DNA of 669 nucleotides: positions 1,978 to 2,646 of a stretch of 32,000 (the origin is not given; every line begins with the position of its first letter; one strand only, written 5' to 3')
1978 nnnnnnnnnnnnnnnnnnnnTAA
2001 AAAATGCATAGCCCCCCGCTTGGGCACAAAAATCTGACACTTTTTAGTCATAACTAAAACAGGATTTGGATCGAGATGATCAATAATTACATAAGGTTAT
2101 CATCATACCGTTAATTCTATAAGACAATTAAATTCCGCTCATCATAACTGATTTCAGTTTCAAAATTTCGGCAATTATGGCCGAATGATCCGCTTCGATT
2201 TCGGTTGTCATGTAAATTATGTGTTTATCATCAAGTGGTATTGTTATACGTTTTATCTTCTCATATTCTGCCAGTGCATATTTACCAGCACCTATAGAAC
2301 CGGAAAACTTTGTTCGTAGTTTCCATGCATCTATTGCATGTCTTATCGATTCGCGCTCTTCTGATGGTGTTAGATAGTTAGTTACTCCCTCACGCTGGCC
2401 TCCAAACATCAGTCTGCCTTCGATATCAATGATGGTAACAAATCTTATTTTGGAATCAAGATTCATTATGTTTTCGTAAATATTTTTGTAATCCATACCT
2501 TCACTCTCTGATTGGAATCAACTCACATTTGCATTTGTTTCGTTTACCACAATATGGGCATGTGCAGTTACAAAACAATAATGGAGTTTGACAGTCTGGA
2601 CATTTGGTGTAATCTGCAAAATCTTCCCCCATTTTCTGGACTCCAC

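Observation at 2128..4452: Accessory TFB paralog bracketed by two paralogous Roadblock-like genes and zinc-ribbon micro-ORFs: a possible transcription-regulatory cassette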

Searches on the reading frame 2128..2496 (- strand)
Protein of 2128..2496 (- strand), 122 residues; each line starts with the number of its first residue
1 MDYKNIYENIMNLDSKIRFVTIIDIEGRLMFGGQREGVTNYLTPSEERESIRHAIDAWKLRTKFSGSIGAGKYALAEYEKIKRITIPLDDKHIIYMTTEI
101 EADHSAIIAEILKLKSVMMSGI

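Call 3: search_protein_families(library=pfam, proteins=[window:2128-2496:-], max_evalue=1)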
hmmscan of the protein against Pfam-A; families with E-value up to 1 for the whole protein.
window:2128-2496:- (122 aa): 1 family
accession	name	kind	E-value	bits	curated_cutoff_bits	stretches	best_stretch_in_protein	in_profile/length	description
PF20364.3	DUF6659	-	5.4e-05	23.8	27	1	10-97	15-102/131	Family of unknown function (DUF6659)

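Call 7: find_homologous_proteins(query=window:2128-2496:-, max_evalue=0.001)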
Query window:2128-2496:- (122 aa): 712 proteins with E <= 0.001 among 714 candidates; the best 120 are listed.
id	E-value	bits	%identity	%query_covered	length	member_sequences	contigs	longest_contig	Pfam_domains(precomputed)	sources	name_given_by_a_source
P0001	1.0e-72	259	100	100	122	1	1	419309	-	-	-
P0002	5.3e-72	257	98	100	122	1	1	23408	-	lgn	-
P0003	6.2e-62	225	84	100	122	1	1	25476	PF20364.3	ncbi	ncbi:MAG: DUF6659 family protein [Candidatus Nitrosotenuis sp.]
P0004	1.7e-59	217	84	93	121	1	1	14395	PF20364.3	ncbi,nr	ncbi:MAG: hypothetical protein EPO63_05770 [Candidatus Nitrosotenuis sp.]|nr:MAG: hypothetical prote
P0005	1.4e-57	211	81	94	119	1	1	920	PF20364.3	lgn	-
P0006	2.5e-57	210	83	93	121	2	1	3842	PF20364.3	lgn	-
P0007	6.3e-57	209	82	93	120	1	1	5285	PF20364.3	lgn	-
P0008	2.8e-55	203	76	95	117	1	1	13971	-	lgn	-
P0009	1.5e-54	201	79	93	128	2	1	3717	PF20364.3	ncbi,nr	ncbi:MAG: hypothetical protein HZB73_06630 [Nitrosarchaeum sp.]|nr:hypothetical protein [Nitrosarcha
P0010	8.8e-54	198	78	93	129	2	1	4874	-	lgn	-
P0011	4.8e-50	186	71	97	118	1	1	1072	PF20364.3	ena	-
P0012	1.8e-49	185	71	95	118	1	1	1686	PF20364.3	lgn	-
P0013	1.8e-49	185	69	93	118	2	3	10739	PF20364.3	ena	-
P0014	2.7e-49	184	70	98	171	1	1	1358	-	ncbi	-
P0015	7.4e-49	183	71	96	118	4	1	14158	PF20364.3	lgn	-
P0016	1.8e-48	181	70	94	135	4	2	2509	PF20364.3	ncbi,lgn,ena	-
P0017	2.0e-48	181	71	95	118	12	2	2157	PF20364.3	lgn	-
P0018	4.4e-48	180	70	93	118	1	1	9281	PF20364.3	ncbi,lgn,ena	-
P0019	4.9e-48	180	72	93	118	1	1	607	PF20364.3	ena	-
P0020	7.2e-48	179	68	93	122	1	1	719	PF20364.3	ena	-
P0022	8.4e-48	179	68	93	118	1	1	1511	PF20364.3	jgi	-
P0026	2.4e-47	178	68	93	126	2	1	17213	PF20364.3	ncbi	ncbi:MAG: DUF6659 family protein [Candidatus Nitrosotenuis sp.]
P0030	4.8e-47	177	67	96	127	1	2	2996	PF20364.3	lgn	-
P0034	3.5e-46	174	67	95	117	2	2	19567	PF20364.3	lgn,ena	-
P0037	1.9e-44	168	61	98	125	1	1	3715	PF20364.3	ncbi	-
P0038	2.8e-44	168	67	92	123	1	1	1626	PF20364.3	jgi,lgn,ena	-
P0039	4.9e-44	167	67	92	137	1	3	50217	PF20364.3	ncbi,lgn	ncbi:MAG: DUF6659 family protein [Nitrosopumilus sp.]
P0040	3.0e-43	165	67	92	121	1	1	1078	PF20364.3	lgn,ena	-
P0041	5.4e-43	164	64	92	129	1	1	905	PF20364.3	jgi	-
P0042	5.8e-43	164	64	92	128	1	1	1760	PF20364.3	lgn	-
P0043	5.8e-43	164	68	92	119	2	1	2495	PF20364.3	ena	-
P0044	6.1e-43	164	67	92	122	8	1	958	PF20364.3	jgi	jgi:hypothetical protein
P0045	1.2e-42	163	65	92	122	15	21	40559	PF20364.3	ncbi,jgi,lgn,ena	ncbi:MAG: DUF6659 family protein [Candidatus Nitrosopumilus sp. Bin_571-38]|jgi:hypothetical protein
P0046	2.2e-42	162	66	92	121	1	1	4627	PF20364.3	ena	-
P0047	2.3e-42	162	67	92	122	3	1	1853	PF20364.3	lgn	-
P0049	3.4e-42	161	63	92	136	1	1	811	PF20364.3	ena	-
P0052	6.2e-42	160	67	92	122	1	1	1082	PF20364.3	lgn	-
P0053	1.1e-41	159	61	94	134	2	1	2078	PF20364.3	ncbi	-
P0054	1.3e-41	159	65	92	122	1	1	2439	PF20364.3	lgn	-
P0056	2.7e-41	158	63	92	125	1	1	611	PF20364.3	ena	-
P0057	3.0e-41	158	63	92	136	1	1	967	PF20364.3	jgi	jgi:Family of unknown function (DUF6659)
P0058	4.8e-41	157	64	92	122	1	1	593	PF20364.3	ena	-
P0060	9.5e-41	157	63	92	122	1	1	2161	PF20364.3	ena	-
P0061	1.1e-40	156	67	92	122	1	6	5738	PF20364.3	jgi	-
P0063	1.4e-40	156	60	92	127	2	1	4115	PF20364.3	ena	-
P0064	1.5e-40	156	66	92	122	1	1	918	PF20364.3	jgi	-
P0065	1.7e-40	156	65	92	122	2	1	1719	PF20364.3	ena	-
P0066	2.9e-40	155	66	92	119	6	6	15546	PF20364.3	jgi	-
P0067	2.9e-40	155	66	92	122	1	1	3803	PF20364.3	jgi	-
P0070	8.2e-40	153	59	92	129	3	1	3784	PF20364.3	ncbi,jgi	-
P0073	2.3e-39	152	67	87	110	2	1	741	PF20364.3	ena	-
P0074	2.5e-39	152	67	85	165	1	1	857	PF20364.3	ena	-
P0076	8.2e-39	150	61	92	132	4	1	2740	PF20364.3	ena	-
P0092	5.4e-37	144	58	90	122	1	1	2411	PF20364.3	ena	-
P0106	2.6e-36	142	54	96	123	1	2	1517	PF20364.3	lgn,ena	-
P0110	3.7e-36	142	54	93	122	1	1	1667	PF20364.3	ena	-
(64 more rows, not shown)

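Call 10: find_related_loci(query=A1, collection=genome_contigs, flank=10000)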
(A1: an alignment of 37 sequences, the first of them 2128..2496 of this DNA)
Query A1 (122 aa) in genome_contigs; peptide patterns used: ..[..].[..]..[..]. (x = any residue, [..] = any of these).
487 stretches matched a pattern; 457 encode a relative of the query (tblastn E <= 1e-3); the best 80 are kept; 80 distinct loci.
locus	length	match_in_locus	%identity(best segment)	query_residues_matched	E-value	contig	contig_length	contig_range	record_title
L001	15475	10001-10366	84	1-122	2e-67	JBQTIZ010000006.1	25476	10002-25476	MAG: Candidatus Nitrosotenuis sp. isolate SAW241 c_000000340469, whole genome shotgun sequence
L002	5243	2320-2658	80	2-114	3e-60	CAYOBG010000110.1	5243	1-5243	MAG TPA_asm: uncultured Candidatus Nitrosotenuis sp. isolate SRP090828_co2_2 genome assembly, contig: NODE_6671_length_5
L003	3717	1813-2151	79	2-114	9e-60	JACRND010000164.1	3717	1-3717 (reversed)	MAG: Nitrosarchaeum sp. isolate NC_groundwater_1925_Pr3_S-0.2um_34_2 scaffold_747887, whole genome shotgun sequence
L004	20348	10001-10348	72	1-116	6e-56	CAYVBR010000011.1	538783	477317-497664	MAG TPA_asm: uncultured Candidatus Nitrosotenuis sp. isolate binchicken_co200_70 genome assembly, contig: k141_731630, w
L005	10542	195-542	72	1-116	8e-56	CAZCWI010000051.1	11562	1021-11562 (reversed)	MAG TPA_asm: uncultured Candidatus Nitrosotenuis sp. isolate binchicken_co125_1171 genome assembly, contig: NODE_11383_l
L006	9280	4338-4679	70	1-114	5e-54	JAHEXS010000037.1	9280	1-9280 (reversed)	MAG: Candidatus Nitrosotenuis sp. isolate nzgw11 NODE_9774_length_9281_cov_4.026856, whole genome shotgun sequence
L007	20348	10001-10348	71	1-116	3e-54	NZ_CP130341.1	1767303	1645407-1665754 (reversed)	Candidatus Nitrosotenuis chungbukensis strain MY2 chromosome, complete genome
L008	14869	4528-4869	68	1-114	2e-53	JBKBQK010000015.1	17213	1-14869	MAG: Candidatus Nitrosotenuis sp. isolate 21I_052.bin.34 NODE_15_length_17213_cov_4.781746, whole genome shotgun sequenc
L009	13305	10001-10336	67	3-114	6e-50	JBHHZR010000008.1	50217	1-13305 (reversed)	MAG: Nitrosopumilus sp. isolate Maj_1_bin.1 NODE_199_length_50217_cov_19.635003, whole genome shotgun sequence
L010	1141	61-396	65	3-114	2e-51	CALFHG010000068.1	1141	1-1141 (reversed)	MAG TPA_asm: uncultured Nitrosopumilaceae archaeon isolate ERR2206785_bin.7_CONCOCT_v1.1_MAG genome assembly, contig: ER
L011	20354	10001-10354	58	2-119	7e-46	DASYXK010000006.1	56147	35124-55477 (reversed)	MAG TPA_asm: Nitrosopumilaceae archaeon isolate SMAG_U6306 k141_822388, whole genome shotgun sequence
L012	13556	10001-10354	58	2-119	2e-45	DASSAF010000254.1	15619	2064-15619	MAG TPA_asm: Nitrosopumilaceae archaeon isolate SMAG_U15628 k141_198462, whole genome shotgun sequence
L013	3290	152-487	62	3-114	1e-45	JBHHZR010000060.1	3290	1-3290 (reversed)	MAG: Nitrosopumilus sp. isolate Maj_1_bin.1 NODE_19195_length_3290_cov_16.347141, whole genome shotgun sequence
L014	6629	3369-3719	59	1-117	7e-45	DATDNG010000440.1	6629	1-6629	MAG TPA_asm: Nitrososphaeraceae archaeon isolate SMAG_U431 k141_624426, whole genome shotgun sequence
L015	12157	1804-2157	58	2-119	2e-44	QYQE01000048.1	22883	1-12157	MAG: Nitrosopumilales archaeon isolate PowLak16_MAG10 c_000000197391, whole genome shotgun sequence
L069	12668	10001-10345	54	2-116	2e-41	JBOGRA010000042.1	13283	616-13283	MAG: Nitrosotalea sp. isolate SE1508_metabat2.bin.14 NODE_987_length_13283_cov_2.286257, whole genome shotgun sequence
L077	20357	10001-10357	52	1-119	5e-41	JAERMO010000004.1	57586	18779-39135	MAG: Nitrosarchaeum sp. isolate CoA_2_bin.4 scaffold_89, whole genome shotgun sequence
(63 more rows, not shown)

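Call 16: predict_structure(alignment_id=A1)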
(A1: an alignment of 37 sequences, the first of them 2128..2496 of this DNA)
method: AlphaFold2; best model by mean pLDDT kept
length: 122 residues; sequences in the alignment: 37
mean_pLDDT: 93.4   pTM: 0.86
mean pLDDT of the five models: 93.4, 93.2, 93.1, 93.0, 93.0
residues with pLDDT >= 90: 107; 70-90: 13; 50-70: 1; < 50: 1
segments of 3 or more residues with pLDDT < 50: none
pLDDT, mean of each block of 10 residues (from residue 1): 94 97 96 91 91 95 92 96 95 97 97 89 55
secondary structure, 60 per line:
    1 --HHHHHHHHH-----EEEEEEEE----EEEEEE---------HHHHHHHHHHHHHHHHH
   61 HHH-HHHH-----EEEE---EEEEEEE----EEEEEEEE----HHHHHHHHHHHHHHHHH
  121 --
elements in order: H3-11 E17-24 E29-34 H44-63 H65-68 E74-77 E81-87 E92-99 H104-120

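Call 20: fold_search(model_id=the predicted structure, library=pdb)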
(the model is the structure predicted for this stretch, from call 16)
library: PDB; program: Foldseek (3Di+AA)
matches with E <= 10: 1233; with E <= 0.001: 131
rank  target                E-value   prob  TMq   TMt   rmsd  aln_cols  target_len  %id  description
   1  9jue_A                3.0e-07  1.00  0.71  0.72   3.7       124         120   13  Roadblock3 homodimer structure from Candidatus Prometheoarchaeum syntrophicum strain MK-D1 (released 2024-10-16)
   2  9jue_C                4.9e-07  1.00  0.69  0.70   3.6       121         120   13  Roadblock3 homodimer structure from Candidatus Prometheoarchaeum syntrophicum strain MK-D1 (released 2024-10-16)
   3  9jue_E                5.9e-07  1.00  0.71  0.73   2.9       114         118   13  Roadblock3 homodimer structure from Candidatus Prometheoarchaeum syntrophicum strain MK-D1 (released 2024-10-16)
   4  9jue_F                6.2e-07  1.00  0.71  0.73   2.9       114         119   13  Roadblock3 homodimer structure from Candidatus Prometheoarchaeum syntrophicum strain MK-D1 (released 2024-10-16)
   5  3kye_C                7.5e-07  1.00  0.74  0.75   3.1       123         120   11  Crystal Structure of Roadblock/LC7 Domain from Streptomyces avermitilis (released 2009-12-22)
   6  7f8m_D                9.6e-07  1.00  0.71  0.74   3.3       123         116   11  Roadblock from Thorarchaeota SMTZ1-45 (released 2022-07-13)
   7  9jue_B                1.4e-06  1.00  0.70  0.71   3.0       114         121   13  Roadblock3 homodimer structure from Candidatus Prometheoarchaeum syntrophicum strain MK-D1 (released 2024-10-16)
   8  7yh1_A                1.4e-06  1.00  0.71  0.75   3.1       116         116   12  Roadblock from Candidatus Prometheoarchaeum syntrophicum strain MK-D1 (released 2023-07-19)
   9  7ct3                  1.5e-06  1.00  0.64  0.65   4.4       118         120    8  Crystal Structure of MglC from Myxococcus xanthus (released 2021-01-27)
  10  3t1r_B                1.7e-06  1.00  0.73  0.67   2.6       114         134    9  MglB with tetrameric arrangement (released 2011-08-31)
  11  1j3w_C                2.2e-06  1.00  0.75  0.70   2.4       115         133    8  Structure of Gliding protein-mglB from Thermus Thermophilus HB8 (released 2004-04-13)
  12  7f8m_A                2.2e-06  1.00  0.70  0.72   3.6       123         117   11  Roadblock from Thorarchaeota SMTZ1-45 (released 2022-07-13)
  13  3kye_B                2.4e-06  1.00  0.74  0.74   3.1       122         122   11  Crystal Structure of Roadblock/LC7 Domain from Streptomyces avermitilis (released 2009-12-22)
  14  9y6s_5w               2.5e-06  1.00  0.52  0.56   6.2       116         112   16  96-nm repeat of the Leishmania tarentolae doublet microtubule (released 2025-12-17)
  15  7f8m_B                3.2e-06  1.00  0.70  0.71   3.3       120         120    9  Roadblock from Thorarchaeota SMTZ1-45 (released 2022-07-13)
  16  1j3w_A                3.7e-06  1.00  0.73  0.67   2.5       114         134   10  Structure of Gliding protein-mglB from Thermus Thermophilus HB8 (released 2004-04-13)
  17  3t12_B                3.9e-06  1.00  0.71  0.67   3.8       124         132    9  MglA in complex with MglB in transition state (released 2011-08-31)
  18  1veu_B                5.0e-06  1.00  0.63  0.62   4.1       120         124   10  Crystal structure of the p14/MP1 complex at 2.15 A resolution (released 2004-08-03)
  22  1j3w_B                5.6e-06  1.00  0.73  0.67   2.5       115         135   10  Structure of Gliding protein-mglB from Thermus Thermophilus HB8 (released 2004-04-13)
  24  3t12_C                5.9e-06  1.00  0.73  0.68   3.0       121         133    8  MglA in complex with MglB in transition state (released 2011-08-31)
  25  3kye_A                6.3e-06  1.00  0.73  0.74   3.2       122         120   11  Crystal Structure of Roadblock/LC7 Domain from Streptomyces avermitilis (released 2009-12-22)
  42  1veu_A                2.1e-05  1.00  0.68  0.70   3.3       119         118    9  Crystal structure of the p14/MP1 complex at 2.15 A resolution (released 2004-08-03)
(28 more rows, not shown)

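Call 37: search_protein_families(library=pfam, proteins=[L001:9421-9666:+, L001:8989-9375:+, L001:6098-6595:-, L009:3993-4364:-, L009:4381-5691:-, L009:5808-6137:+, L002:3174-4034:+, L077:8031-8171:-, L069:7386-7616:+, L014:167-1807:+], max_evalue=0.01)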
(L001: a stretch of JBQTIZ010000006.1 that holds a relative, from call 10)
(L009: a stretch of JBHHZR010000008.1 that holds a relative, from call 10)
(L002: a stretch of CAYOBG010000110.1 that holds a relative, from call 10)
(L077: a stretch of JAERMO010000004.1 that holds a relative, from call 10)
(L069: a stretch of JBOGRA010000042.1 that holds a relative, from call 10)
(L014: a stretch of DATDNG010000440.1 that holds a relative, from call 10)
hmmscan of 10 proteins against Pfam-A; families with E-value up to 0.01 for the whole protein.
L001:9421-9666:+ (81 aa): 3 families
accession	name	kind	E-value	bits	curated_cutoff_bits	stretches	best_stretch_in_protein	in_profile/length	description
PF01037.27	AsnC_trans_reg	-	1.5e-13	50.9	25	1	6-75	1-71/73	Lrp/AsnC ligand binding domain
PF22482.2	AsnC_trans_reg_3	-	3.8e-07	30.6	24.4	1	17-72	26-80/95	PF0864 C-terminal dimeric alpha+beta barrel domain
PF03927.19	NapD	-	0.0011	19.4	28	1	1-69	1-67/76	NapD protein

L001:8989-9375:+ (128 aa): 1 family
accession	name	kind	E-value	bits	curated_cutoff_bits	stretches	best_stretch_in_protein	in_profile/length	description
PF20364.3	DUF6659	-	8.5e-24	84.6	27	1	16-125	11-120/131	Family of unknown function (DUF6659)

L001:6098-6595:- (165 aa): 1 family
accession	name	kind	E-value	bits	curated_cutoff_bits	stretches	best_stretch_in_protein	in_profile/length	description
PF00582.32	Usp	-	2.7e-35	122.4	24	1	31-165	4-141/141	Universal stress protein family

L009:3993-4364:- (123 aa): 1 family
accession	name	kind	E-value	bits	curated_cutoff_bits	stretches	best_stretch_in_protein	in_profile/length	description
PF20364.3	DUF6659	-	4.9e-08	33.6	27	1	5-104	9-106/131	Family of unknown function (DUF6659)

L009:4381-5691:- (436 aa): 1 family
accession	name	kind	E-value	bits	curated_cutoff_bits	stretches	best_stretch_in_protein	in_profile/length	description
PF00909.26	Ammonium_transp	-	9.7e-115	383.9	23.2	1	9-408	1-399/399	Ammonium Transporter Family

L009:5808-6137:+ (109 aa): 1 family
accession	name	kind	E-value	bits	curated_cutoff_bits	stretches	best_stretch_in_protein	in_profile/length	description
PF00543.27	P-II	-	2.9e-15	56.9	25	1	1-102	1-101/102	Nitrogen regulatory protein P-II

L002:3174-4034:+ (286 aa): 6 families
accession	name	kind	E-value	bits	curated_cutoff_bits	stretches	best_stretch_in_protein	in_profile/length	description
PF01022.26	HTH_5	-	3.3e-09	36.9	22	1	38-78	6-46/47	Bacterial regulatory protein, arsR family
PF12840.13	HTH_20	-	7.5e-08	32.7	27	1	31-78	1-49/51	Helix-turn-helix domain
PF13412.12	HTH_24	-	7.8e-08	32.2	21.9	1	37-78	6-48/48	Winged helix-turn-helix DNA-binding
PF01978.25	TrmB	-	0.0014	18.9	25.6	1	40-83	15-58/68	Sugar-specific transcriptional regulator TrmB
PF24033.1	DUF7342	-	0.0074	16.7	31.6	0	45-87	15-57/150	Family of unknown function (DUF7342)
PF08279.18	HTH_11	-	0.0089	16.3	25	0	37-79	3-46/55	HTH domain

L077:8031-8171:- (46 aa): 0 families

L069:7386-7616:+ (76 aa): 1 family
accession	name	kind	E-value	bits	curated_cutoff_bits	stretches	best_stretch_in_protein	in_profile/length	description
PF01037.27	AsnC_trans_reg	-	9.1e-08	32.3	25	1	6-75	1-71/73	Lrp/AsnC ligand binding domain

L014:167-1807:+ (546 aa): 3 families
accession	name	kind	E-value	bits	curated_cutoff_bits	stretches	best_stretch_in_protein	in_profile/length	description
PF02518.31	HATPase_c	-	1.1e-27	97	26.4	1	427-541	2-109/111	Histidine kinase-, DNA gyrase B-, and HSP90-like ATPase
PF00512.31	HisKA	-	8.5e-15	55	26.9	1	311-374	2-65/66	His Kinase A (phospho-acceptor) domain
PF14902.11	DUF4494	-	0.007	16.7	27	0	186-245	76-133/139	Domain of unknown function (DUF4494)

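Call 42: search_solved_structures(query=A1, max_evalue=10)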
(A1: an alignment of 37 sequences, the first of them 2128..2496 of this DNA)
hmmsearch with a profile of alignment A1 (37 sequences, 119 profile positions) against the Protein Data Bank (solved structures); distinct sequences matched with E-value up to 10: 5.
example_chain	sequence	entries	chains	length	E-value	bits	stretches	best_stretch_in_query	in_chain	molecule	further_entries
6te5_A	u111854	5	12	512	0.12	15.6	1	72-92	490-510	Aldehyde dehydrogenase family 1 member A3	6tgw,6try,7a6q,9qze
5fhz_A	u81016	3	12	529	0.14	15.4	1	72-92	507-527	Aldehyde dehydrogenase family 1 member A3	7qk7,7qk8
1wg7_A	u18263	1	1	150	0.41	13.9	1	27-80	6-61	Dedicator of cytokinesis protein 9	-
6s6w_A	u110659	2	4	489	0.76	13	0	72-89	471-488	Aldehyde dehydrogenase family 1 member A3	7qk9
7etr_A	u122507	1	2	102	0.8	12.9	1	13-63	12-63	Transcriptional regulator CopG family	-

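Call 43: search_protein_families(library=pfam, alignment_id=A1, max_evalue=0.1)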
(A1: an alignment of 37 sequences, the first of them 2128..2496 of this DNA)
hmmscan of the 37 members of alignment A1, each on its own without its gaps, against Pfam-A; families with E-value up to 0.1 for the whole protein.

A. member 1, window:2128-2496:- (122 aa): 1 family
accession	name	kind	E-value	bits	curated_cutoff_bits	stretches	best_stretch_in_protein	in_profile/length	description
PF20364.3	DUF6659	-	5.4e-05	23.8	27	1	10-97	15-102/131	Family of unknown function (DUF6659)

B. families by the number of members that match (of 37 scanned): 9 families
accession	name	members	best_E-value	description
PF20364.3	DUF6659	28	2.5e-10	Family of unknown function (DUF6659)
PF19241.4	DUF5891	2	0.053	Family of unknown function (DUF5891)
PF20371.4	DUF6666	1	0.037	Family of unknown function (DUF6666)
PF08656.15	DASH_Dad3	1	0.038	DASH complex subunit Dad3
PF18446.7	DUF5611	1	0.04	Domain of unknown function (DUF5611)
PF11592.13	AvrPto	1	0.048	Central core of the bacterial effector protein AvrPto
PF16736.11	sCache_like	1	0.068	Single Cache-like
PF17203.10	sCache_3_2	1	0.079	Single cache domain 3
PF21457.3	zf-CCCH_2-like_3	1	0.091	RNA-binding, Nab2-type zinc finger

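Call 48: search_protein_representatives(alignment_id=A1)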
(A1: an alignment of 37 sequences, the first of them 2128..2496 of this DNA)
Query: 37 sequences, 119 profile positions. Proteins with E-value up to 0.001 (for the whole library): 995; up to 1e-10: 400; up to 1e-30: 27. The best 150 are listed.
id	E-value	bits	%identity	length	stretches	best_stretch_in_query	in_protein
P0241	2.7e-51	188.8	-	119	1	2-117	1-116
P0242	2.8e-45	169.3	-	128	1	3-117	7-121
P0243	1.6e-43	163.6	-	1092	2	3-116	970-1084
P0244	3.7e-43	162.5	-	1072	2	4-116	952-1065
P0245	4.3e-43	162.3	-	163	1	2-115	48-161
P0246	1.1e-42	160.9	-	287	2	3-117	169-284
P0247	2.2e-41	156.8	-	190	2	3-117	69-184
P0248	4.4e-41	155.8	-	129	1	2-100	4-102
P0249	8.1e-41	154.9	-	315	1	5-116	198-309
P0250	5.2e-40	152.3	-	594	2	16-116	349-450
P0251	5.2e-39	149.1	-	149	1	3-117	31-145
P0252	5.4e-38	145.8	-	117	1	2-116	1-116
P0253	4.3e-37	142.9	-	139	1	2-117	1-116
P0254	1.5e-36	141.2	-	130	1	20-116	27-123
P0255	2.7e-35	137.1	-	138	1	2-117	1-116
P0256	4.0e-35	136.6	-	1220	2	6-116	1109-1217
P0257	7.0e-35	135.8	-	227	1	2-116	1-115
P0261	4.5e-32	126.7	-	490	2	2-116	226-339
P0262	1.1e-31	125.5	-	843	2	5-116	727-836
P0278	6.0e-29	116.6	-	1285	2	7-114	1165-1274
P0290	1.1e-26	109.4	-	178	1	3-115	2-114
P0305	7.6e-25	103.4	-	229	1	3-102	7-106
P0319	1.7e-23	99.1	-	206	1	28-116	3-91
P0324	2.7e-23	98.4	-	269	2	3-114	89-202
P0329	5.0e-23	97.5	-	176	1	3-116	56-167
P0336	2.2e-22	95.5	-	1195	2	3-117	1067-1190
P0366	2.8e-20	88.7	-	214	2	41-117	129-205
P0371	4.0e-20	88.2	-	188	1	2-115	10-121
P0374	5.8e-20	87.6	-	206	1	34-92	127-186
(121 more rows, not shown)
